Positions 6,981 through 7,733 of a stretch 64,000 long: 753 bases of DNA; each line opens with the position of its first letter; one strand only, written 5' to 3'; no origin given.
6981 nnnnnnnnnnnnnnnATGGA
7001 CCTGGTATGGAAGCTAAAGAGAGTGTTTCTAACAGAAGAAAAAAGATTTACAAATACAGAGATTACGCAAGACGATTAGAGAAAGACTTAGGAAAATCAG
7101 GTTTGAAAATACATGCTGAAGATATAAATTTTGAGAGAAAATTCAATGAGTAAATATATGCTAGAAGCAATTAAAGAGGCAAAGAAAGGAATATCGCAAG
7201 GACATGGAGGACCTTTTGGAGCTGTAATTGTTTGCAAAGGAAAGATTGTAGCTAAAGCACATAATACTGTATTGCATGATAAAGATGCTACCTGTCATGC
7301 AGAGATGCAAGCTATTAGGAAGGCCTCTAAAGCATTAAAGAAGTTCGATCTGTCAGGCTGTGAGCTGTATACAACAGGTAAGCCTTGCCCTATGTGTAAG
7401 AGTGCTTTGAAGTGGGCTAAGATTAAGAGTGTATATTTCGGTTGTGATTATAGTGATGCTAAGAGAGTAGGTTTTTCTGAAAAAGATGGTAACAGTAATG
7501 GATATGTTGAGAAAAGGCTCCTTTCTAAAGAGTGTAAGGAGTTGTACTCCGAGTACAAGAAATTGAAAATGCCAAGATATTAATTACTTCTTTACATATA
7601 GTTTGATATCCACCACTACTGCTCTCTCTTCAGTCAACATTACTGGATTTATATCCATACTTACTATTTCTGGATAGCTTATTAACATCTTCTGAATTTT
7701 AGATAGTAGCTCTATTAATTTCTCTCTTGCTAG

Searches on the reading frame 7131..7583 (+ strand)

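Call 69: search_protein_families(library=pfam, proteins=[window:7131-7583:+], max_evalue=0.00001)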
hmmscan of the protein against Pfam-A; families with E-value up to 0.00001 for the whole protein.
window:7131-7583:+ (150 aa): 2 families
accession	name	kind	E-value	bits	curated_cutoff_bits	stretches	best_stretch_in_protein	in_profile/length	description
PF00383.29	dCMP_cyt_deam_1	-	1.1e-25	89.9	25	1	6-105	4-102/102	Cytidine and deoxycytidylate deaminase zinc-binding region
PF14437.12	MafB19-deam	-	3.1e-23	82.7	27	1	6-118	3-121/142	MafB19-like deaminase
